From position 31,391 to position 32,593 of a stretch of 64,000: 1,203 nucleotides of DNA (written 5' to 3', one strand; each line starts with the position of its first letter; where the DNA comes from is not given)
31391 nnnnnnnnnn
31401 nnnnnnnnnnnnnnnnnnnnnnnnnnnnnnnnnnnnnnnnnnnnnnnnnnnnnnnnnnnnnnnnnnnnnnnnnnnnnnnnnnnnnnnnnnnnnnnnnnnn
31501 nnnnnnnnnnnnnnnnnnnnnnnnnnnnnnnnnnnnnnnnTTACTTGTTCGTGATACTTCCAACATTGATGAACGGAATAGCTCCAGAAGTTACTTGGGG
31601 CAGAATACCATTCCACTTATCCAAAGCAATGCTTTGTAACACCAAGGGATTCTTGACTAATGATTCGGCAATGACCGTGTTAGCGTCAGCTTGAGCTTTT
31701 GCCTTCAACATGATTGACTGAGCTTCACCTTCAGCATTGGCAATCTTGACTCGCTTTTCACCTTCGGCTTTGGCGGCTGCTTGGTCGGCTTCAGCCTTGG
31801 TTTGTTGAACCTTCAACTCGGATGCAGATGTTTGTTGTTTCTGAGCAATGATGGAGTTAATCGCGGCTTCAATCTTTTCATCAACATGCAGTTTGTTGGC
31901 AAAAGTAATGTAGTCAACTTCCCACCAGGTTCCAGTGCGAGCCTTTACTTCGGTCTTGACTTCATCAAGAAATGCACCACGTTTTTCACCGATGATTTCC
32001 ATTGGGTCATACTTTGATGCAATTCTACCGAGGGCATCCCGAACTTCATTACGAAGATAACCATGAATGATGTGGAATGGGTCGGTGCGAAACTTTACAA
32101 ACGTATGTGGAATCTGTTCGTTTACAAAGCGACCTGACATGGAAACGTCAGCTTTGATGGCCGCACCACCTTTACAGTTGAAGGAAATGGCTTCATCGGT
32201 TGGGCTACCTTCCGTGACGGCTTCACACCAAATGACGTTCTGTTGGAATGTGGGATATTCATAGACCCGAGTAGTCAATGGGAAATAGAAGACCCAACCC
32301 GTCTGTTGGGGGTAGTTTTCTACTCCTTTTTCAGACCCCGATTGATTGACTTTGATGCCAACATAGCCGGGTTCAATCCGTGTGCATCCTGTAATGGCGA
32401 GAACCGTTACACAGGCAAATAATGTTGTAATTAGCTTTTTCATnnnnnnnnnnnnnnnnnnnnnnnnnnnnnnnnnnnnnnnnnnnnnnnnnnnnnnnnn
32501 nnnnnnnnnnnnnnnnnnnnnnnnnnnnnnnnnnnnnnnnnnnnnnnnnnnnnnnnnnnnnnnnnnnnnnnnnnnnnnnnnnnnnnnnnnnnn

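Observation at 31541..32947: Phage-encoded SPFH (band-7) lipoprotein operon with two small double-TM proteins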

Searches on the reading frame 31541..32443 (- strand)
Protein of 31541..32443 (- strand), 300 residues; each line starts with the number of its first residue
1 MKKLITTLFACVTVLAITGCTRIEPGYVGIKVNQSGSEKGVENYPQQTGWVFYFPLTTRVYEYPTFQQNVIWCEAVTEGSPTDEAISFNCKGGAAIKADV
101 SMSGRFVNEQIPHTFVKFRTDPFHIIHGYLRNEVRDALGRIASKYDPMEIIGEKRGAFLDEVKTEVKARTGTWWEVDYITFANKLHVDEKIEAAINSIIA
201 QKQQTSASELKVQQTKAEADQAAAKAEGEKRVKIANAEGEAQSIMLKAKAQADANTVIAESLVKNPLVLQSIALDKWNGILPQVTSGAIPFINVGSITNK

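Call 3: search_protein_families(library=pfam, proteins=[window:31541-32443:-], max_evalue=0.1)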
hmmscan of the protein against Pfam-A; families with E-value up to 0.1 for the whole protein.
window:31541-32443:- (300 aa): 1 family
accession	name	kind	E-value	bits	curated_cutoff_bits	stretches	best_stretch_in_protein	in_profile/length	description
PF01145.31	Band_7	-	8e-15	55.8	23.6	1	22-220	2-166/176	SPFH domain / Band 7 family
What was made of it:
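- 31541..32443 (-): 300-aa SPFH/Band-7 lipoprotein: signal peptide and lipobox (aa 1-20), SPFH alpha/beta domain (about aa 21-185), a roughly 75-residue coiled-coil helix (aa 189-264), and a conserved C-terminal motif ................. Pfam Band_7 8e-15 (call 3).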

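Call 4: search_protein_families(library=phrogs, proteins=[window:31541-32443:-], max_evalue=0.01)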
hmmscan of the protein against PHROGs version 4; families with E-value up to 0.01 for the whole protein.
window:31541-32443:- (300 aa): 4 families
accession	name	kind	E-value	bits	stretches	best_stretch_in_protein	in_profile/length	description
phrog_200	-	other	2.1e-57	196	1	1-296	81-361/379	lipoprotein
phrog_21428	-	unknown function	3.9e-12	46.9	1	1-41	2-42/63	-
phrog_38808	-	unknown function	9.8e-11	42.8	1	237-294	8-67/68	-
phrog_11227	-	other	0.0038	18.1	0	210-277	33-107/138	protease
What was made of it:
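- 31541..32443 (-): PHROG 200 2e-57 (call 4).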

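Call 6: search_dna_similar(query=window:31541-32443:-, collection=phages, mode=protein, max_rows=40)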
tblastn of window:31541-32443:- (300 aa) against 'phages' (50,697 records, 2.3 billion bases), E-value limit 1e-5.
Records with a match: 461; places in all: 461; records where one place covers at least 80% of the query: 461.
Best place of each record, by identity: <60% 461.
By first word of the organism name: Pseudomonas 73; Staphylococcus 48; Klebsiella 45; Erwinia 42; Escherichia 38; Bacillus 34; Burkholderia 30; Caulobacter 26; Salmonella 24; Prevotella 15; and 34 more.
By host as written in the record: - 53; Pseudomonas aeruginosa 22; Klebsiella pneumoniae 19; Staphylococcus sp. 18; Escherichia coli 15; Burkholderia sp. 15; Prevotella sp. 15; Erwinia amylovora 14; and 153 more.
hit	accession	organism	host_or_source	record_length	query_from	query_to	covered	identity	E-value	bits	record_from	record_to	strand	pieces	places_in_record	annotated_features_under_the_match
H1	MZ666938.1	Desulfovibrio phage ProddE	Desulfovibrio desulfuricans strain ...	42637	18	294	92%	36.7%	4e-43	163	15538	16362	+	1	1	putative prohibitin family protein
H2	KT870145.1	Roseobacter phage DSS3P8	Ruegeria pomeroyi DSS-3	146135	4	298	98%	33.9%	1e-40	155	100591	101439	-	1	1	transposase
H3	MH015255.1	Ruegeria phage vB_RpoS-V10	Ruegeria pomeroyi DSS-3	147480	4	298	98%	33.6%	2e-40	155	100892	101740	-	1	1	transposase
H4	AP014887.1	Vibrio phage CKB-S1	Vibrio coralliilyticus strain P1 ...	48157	8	294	96%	34.1%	1e-35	141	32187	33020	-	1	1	putative lipoprotein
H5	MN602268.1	Bacteriophage DSS3_MAL1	-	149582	14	299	95%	34.0%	2e-38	149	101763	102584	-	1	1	SPFH domain / band 7 family protein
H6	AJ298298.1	Enterobacteria phage phiP27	E. coli ONT:H- strain 2771/97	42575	1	294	98%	32.9%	2e-28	120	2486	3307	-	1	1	putative serine protease | hypothetical protein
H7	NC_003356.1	Enterobacteria phage phiP27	Escherichia coli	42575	1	294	98%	32.9%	2e-28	120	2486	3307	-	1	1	lipoprotein | hypothetical protein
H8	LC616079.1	Stx2a-converting phage Stx2_KH16-043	-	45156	1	298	99%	31.8%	4e-26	114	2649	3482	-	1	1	none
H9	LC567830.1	Stx2d-converting phage Stx2_112808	-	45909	1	298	99%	31.8%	4e-26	114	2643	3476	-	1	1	serine protease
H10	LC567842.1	Stx2a-converting phage Stx2_12E129_yecE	-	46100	1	298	99%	31.8%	4e-26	114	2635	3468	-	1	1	serine protease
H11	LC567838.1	Stx2a-converting phage Stx2_95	-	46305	1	298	99%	31.8%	4e-26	114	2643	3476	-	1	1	serine protease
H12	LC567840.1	Stx2a-converting phage Stx2_EH1846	-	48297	1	298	99%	31.8%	4e-26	114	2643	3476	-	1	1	serine protease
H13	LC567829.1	Stx2a-converting phage Stx2_EH2201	-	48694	1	298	99%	31.8%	4e-26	114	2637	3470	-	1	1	serine protease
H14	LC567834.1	Stx2a-converting phage Stx2_EH1910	-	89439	1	298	99%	31.8%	4e-26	114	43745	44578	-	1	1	serine protease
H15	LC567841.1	Stx2a-converting phage Stx2_12E129_PPompW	-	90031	1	298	99%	31.8%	4e-26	114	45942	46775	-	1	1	serine protease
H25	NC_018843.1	Salmonella phage SSU5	Salmonella enterica subsp. enterica ...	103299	1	292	97%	31.7%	4e-28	119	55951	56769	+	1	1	lipoprotein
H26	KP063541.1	Escherichia phage P88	Escherichia coli K88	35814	1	294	98%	31.1%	1e-24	109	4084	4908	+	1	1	putative SPFH domain protein | hypothetical protein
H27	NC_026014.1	Escherichia phage P88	Escherichia coli K88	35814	1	294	98%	31.1%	1e-24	109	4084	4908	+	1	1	lipoprotein | membrane protein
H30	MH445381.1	Escherichia phage P1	Escherichia coli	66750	1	294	98%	30.8%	6e-27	116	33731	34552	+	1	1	putative SPFH domain protein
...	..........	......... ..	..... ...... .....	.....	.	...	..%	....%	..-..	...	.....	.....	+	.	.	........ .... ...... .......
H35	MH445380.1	Escherichia phage P1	Escherichia coli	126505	1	294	98%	30.8%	6e-27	116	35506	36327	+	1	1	putative SPFH domain protein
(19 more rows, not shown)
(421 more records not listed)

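Call 9: get_annotated_region(hit=H1, flank=3000)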
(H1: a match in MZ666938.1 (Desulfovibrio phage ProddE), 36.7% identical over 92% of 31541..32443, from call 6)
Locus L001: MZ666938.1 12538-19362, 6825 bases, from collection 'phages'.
description: Desulfovibrio phage ProddE, complete genome.
organism: Desulfovibrio phage ProddE (NCBI taxid 2866661)
taxonomy: Viruses; Duplodnaviria; Heunggongvirae; Uroviricota; Caudoviricetes; Autographiviridae
host: Desulfovibrio desulfuricans strain Edelweiss; source: fresh water creek anoxic mud; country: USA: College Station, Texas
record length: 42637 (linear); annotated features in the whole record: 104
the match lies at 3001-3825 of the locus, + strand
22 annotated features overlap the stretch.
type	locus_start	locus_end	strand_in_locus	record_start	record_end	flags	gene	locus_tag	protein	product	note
CDS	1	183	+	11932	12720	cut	-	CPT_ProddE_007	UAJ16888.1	antirepressor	BLASTp: NP_046925.1 gene=gene 30 locus_tag=N15p30 protein=gp30 AntB;evalue = 5.4312e-20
regulatory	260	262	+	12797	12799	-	-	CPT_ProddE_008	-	ribosome_binding_site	-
CDS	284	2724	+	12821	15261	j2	-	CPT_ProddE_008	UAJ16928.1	DNA polymerase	BLASTp: protein_id=NP_523320.1 locus_tag=T3p25 protein=DNA polymerase; evalue = 4.96022e-93; Contains intron, splice ...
regulatory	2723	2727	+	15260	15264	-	-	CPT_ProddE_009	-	ribosome_binding_site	-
CDS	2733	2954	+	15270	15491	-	-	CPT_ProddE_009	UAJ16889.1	hypothetical protein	-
regulatory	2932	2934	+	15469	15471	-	-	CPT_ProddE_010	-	ribosome_binding_site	-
CDS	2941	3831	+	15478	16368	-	-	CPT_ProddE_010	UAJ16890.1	putative prohibitin family protein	Conserved Domain: SPFH_prohibitin = cd03401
regulatory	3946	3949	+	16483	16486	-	-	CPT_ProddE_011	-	ribosome_binding_site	-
CDS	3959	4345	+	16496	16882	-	-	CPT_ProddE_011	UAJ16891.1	hypothetical protein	-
regulatory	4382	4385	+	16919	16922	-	-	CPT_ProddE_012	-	ribosome_binding_site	-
CDS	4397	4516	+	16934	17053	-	-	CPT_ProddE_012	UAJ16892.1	hypothetical protein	-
regulatory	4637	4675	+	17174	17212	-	-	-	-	terminator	-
regulatory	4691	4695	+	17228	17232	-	-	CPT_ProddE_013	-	ribosome_binding_site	-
CDS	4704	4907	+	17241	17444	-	-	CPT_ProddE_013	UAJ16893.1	hypothetical protein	-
regulatory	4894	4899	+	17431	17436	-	-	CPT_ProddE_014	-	ribosome_binding_site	-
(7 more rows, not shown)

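Call 10: get_annotated_region(hit=H27, flank=3000)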
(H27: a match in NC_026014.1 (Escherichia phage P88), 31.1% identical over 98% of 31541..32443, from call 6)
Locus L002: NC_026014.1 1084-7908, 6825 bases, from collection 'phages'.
description: Enterobacteria phage P88, complete genome.
organism: Escherichia phage P88 (NCBI taxid 1567486)
taxonomy: Viruses; Duplodnaviria; Heunggongvirae; Uroviricota; Caudoviricetes; Peduoviridae; Xuanwuvirus; Xuanwuvirus P88
host: Escherichia coli K88; source: -; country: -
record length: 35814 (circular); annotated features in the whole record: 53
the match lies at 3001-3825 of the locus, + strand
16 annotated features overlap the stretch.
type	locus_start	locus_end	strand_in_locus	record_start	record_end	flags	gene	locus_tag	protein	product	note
CDS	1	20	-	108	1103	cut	-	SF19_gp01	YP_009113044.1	integrase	-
CDS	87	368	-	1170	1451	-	-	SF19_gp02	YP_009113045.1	transcriptional regulator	C protein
CDS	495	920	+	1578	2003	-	-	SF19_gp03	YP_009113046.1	transcriptional regulator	Regulatory protein, Phage_COX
CDS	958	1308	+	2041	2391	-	-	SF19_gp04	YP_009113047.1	DUF4761 family protein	-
CDS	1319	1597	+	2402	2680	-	-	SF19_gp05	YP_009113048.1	hypothetical protein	-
CDS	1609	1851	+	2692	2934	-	-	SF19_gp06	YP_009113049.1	DUF4754 family protein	-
CDS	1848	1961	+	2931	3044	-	-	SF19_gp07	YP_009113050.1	membrane protein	-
CDS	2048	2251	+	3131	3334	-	-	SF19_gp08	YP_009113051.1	hypothetical protein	-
CDS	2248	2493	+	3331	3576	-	-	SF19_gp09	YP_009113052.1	winged helix-turn-helix domain-containing protein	-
CDS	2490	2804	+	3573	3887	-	-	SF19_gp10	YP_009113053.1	ead/Ea22-like family protein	Ead/Ea22-like protein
CDS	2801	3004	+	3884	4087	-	-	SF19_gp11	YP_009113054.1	membrane protein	-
CDS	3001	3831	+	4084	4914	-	-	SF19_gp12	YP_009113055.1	lipoprotein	serine protease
CDS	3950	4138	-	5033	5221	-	-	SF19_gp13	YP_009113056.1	hypothetical protein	-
CDS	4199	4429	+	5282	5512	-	-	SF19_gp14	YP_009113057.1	derepression protein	-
CDS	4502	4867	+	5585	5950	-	-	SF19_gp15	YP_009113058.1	hypothetical protein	-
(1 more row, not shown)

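Call 11: get_annotated_region(hit=H4, flank=3000)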
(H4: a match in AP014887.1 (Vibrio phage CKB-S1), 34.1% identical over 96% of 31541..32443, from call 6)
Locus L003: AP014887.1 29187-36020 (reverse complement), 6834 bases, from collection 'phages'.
description: Vibrio phage CKB-S1 DNA, complete sequence.
organism: Vibrio phage CKB-S1 (NCBI taxid 1903259)
taxonomy: Viruses; Duplodnaviria; Heunggongvirae; Uroviricota; Caudoviricetes
host: Vibrio coralliilyticus strain P1 LMG23696; source: -; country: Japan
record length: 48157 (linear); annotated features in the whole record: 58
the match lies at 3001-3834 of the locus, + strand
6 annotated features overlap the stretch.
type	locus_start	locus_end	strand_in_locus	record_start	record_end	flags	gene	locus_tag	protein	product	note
CDS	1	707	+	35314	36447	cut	-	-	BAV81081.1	hypothetical protein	VCPH_CKB-S1_00037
CDS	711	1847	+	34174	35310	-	BcepB1A gene67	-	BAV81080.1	gp67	VCPH_CKB-S1_00036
CDS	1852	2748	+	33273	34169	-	-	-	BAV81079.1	hypothetical protein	VCPH_CKB-S1_00035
CDS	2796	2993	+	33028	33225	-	-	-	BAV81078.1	hypothetical protein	VCPH_CKB-S1_00034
CDS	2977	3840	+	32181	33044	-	-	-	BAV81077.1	putative lipoprotein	VCPH_CKB-S1_00033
CDS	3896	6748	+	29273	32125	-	-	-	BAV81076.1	DNA polymerase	VCPH_CKB-S1_00032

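Call 20: search_protein_families(library=padloc, proteins=[window:31541-32443:-], max_evalue=0.01)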
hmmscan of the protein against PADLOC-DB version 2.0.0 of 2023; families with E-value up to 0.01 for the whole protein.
window:31541-32443:- (300 aa): 0 families

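Call 21: search_solved_structures(query=window:31541-32443:-, max_evalue=0.01)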
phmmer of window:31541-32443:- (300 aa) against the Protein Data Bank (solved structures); distinct sequences matched with E-value up to 0.01: 0.
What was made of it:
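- Tried and rejected: Single-sequence search of the SPFH protein against PDB sequences gave nothing (call 21).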

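Call 26: find_related_loci(query=window:31541-32443:-, collection=viral_contigs, flank=4000)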
Query window:31541-32443:- (300 aa) in viral_contigs; peptide patterns used: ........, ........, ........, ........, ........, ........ (x = any residue, [..] = any of these).
3 stretches matched a pattern; 1 encode a relative of the query (tblastn E <= 1e-3); 1 distinct loci.
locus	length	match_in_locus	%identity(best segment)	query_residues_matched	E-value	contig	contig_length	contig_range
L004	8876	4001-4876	67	8-299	2e-135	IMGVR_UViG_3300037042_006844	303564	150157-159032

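Call 27: find_homologous_proteins(query=window:31541-32443:-, max_evalue=1e-10)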
Query window:31541-32443:- (300 aa): 258 proteins with E <= 1e-10 among 2081 candidates; the best 120 are listed.
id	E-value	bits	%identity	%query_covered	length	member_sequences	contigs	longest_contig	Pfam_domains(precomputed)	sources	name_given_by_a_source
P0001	3.1e-196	668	100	100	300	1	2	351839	PF01145.32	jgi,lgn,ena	jgi:regulator of protease activity HflC (stomatin/prohibitin superfamily)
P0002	2.6e-164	564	83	100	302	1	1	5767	PF01145.32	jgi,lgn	jgi:regulator of protease activity HflC (stomatin/prohibitin superfamily)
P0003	3.0e-161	554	82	100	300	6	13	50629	PF01145.32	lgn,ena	-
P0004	6.2e-156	536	82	100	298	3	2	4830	PF01145.32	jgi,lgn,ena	-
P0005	1.3e-153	529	79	100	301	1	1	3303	PF01145.32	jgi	jgi:regulator of protease activity HflC (stomatin/prohibitin superfamily)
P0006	6.2e-151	520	77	100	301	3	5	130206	PF01145.32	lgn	-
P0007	1.8e-148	512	77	98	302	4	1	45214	PF01145.32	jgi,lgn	jgi:regulator of protease activity HflC (stomatin/prohibitin superfamily)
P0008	3.7e-148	511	77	99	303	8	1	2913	PF01145.32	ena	-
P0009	2.5e-147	508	80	94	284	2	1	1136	PF01145.32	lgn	-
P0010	5.2e-147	507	77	100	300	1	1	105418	PF01145.32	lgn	-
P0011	2.4e-145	501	75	98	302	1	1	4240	PF01145.32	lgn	-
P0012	9.9e-145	499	75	98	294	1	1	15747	PF01145.32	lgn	-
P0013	3.6e-144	498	75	100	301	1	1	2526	PF01145.32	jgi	jgi:regulator of protease activity HflC (stomatin/prohibitin superfamily)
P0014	7.4e-144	496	76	97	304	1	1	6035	PF01145.32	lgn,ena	-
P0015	9.6e-143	493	76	97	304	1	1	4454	PF01145.32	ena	-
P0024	1.4e-138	479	73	98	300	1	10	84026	PF01145.32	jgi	jgi:regulator of protease activity HflC (stomatin/prohibitin superfamily)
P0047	4.4e-121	422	66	99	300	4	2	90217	PF01145.32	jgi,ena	jgi:regulator of protease activity HflC (stomatin/prohibitin superfamily)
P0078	2.0e-103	364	58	98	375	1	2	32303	PF01145.32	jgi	jgi:regulator of protease activity HflC (stomatin/prohibitin superfamily)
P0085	1.5e-94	335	56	94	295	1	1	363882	PF01145.32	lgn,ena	-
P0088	7.1e-90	319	52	99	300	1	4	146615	PF01145.32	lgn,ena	-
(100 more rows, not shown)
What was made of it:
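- Checked: The SPFH gene has 258 homologues at E<=1e-10 (call 27).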

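Call 28: find_encoding_contigs(protein=P0001, flank=3000, max_places=3)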
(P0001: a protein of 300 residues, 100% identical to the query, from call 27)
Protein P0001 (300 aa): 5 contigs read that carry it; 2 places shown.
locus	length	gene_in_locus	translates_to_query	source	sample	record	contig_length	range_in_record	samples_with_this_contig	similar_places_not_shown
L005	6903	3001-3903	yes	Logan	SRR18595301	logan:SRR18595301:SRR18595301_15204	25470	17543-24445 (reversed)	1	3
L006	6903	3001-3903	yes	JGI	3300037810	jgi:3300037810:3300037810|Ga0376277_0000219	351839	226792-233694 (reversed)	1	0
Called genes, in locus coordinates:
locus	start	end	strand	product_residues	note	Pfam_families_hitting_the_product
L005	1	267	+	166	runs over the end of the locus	PF08719:NADAR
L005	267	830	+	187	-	PF18907:DUF5662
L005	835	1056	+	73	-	-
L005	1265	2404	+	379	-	PF10127:RlaP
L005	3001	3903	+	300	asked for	PF01145:Band_7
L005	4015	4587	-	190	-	-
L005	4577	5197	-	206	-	-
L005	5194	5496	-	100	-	-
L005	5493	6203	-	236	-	-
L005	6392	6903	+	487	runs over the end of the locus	-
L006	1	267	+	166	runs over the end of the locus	PF08719:NADAR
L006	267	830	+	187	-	PF18907:DUF5662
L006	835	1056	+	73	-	-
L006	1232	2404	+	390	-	PF10127:RlaP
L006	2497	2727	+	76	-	-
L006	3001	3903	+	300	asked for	PF01145:Band_7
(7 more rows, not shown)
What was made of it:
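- On Holins (for the two small ORFs): The neighbours are a nucleotidyltransferase and hypothetical genes (calls 3, 28).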

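Call 29: find_encoding_contigs(protein=P0006, flank=3000, max_places=2)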
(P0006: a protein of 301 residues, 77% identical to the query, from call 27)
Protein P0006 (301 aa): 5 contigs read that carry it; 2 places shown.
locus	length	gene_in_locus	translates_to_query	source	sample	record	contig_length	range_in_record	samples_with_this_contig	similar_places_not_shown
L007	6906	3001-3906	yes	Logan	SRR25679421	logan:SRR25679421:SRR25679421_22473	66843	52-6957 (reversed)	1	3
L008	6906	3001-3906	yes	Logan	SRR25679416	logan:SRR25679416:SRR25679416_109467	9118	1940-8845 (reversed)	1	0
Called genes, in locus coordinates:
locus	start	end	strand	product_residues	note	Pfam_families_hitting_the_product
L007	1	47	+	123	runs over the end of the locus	-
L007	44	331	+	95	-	PF07068:Gp23 (weak)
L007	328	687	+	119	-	-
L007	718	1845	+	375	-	PF10127:RlaP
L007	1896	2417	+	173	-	-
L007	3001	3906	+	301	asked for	PF01145:Band_7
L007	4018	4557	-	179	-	-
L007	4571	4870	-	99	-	-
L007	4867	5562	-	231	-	-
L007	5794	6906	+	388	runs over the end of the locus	?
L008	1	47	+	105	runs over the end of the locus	?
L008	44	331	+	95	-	PF07068:Gp23 (weak)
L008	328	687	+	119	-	-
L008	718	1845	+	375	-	PF10127:RlaP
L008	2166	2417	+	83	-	-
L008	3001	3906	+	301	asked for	PF01145:Band_7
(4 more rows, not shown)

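Call 30: find_encoding_contigs(protein=P0085, flank=3000, max_places=2)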
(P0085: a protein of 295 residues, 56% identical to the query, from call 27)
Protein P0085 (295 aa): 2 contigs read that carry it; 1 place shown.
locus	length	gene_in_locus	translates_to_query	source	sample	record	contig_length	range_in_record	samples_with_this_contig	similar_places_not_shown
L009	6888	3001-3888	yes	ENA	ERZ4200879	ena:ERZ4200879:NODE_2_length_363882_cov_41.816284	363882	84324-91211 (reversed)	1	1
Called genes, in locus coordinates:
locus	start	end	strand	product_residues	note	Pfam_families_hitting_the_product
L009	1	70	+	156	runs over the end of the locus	PF01981:PTH2 (weak)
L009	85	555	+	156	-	-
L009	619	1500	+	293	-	-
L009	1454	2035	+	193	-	-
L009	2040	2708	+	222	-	PF12850:Metallophos_2 (weak)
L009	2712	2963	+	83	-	-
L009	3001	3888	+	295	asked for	PF01145:Band_7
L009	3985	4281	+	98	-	-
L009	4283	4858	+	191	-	-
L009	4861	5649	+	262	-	-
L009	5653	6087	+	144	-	-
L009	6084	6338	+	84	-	-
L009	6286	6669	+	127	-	-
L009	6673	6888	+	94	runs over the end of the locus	-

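Call 31: find_encoding_contigs(protein=P0088, flank=3000, max_places=2)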
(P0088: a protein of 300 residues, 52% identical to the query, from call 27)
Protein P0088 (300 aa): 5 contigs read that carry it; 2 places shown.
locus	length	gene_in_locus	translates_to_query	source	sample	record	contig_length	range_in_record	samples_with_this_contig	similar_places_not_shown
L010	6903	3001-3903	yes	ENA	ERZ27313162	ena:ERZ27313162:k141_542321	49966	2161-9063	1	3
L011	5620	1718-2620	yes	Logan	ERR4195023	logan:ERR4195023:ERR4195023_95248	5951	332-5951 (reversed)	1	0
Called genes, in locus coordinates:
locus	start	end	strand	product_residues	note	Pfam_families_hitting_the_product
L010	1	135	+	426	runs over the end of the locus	PF01068:DNA_ligase_A_M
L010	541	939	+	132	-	-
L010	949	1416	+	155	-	-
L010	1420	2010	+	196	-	-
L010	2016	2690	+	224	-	-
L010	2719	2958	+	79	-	-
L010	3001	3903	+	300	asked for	PF01145:Band_7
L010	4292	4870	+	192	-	-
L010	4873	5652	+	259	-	-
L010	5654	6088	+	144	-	-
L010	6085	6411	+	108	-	PF03819:MazG (weak)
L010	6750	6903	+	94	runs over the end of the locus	-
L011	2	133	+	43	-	?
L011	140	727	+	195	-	-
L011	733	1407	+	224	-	-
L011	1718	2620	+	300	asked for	PF01145:Band_7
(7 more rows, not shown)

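Call 43: search_solved_structures(query=A1, max_evalue=1)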
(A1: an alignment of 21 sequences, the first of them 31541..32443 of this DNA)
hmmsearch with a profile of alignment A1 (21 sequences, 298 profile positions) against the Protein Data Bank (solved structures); distinct sequences matched with E-value up to 1: 23.
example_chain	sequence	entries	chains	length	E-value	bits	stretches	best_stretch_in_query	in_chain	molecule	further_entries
8z5g_A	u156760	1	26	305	1.5e-05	27.4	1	155-288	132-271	Protein QmcA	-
8rrh_B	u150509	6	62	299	6.1e-05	25.4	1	129-240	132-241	Prohibitin-2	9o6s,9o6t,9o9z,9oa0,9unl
7vhq_E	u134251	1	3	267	0.00088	21.6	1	130-252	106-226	Protein HflK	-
7vhp_E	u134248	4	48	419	0.0021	20.4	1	130-252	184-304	Protein HflK | Modulator of FtsH protease HflK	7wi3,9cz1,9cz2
7vhp_G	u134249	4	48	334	0.0059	18.9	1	183-264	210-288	Modulator of FtsH protease HflC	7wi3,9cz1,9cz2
9paw_XB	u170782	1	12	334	0.02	17.1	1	183-264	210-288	Modulator of FtsH protease HflC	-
9paw_XA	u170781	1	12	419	0.033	16.4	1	130-252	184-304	Protein HflK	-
7vhq_G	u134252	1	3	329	0.091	15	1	183-264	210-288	Modulator of FtsH protease HflC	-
9eho_h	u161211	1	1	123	0.29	13.3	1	144-209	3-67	60S ribosomal protein L35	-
7ls6_P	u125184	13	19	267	0.32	13.2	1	139-207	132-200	Proteasome assembly chaperone 2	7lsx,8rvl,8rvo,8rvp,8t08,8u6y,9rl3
4g4s_P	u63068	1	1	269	0.33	13.2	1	139-207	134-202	Proteasome assembly chaperone 2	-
7mbz_E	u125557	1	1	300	0.36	13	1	146-188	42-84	Lipoprotein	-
9urz_B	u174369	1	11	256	0.38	13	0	110-244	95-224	Prohibitin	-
8rrh_A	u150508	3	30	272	0.39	12.9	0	96-243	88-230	Prohibitin 1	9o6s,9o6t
9unl_E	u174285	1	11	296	0.41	12.8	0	107-243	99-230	Prohibitin 1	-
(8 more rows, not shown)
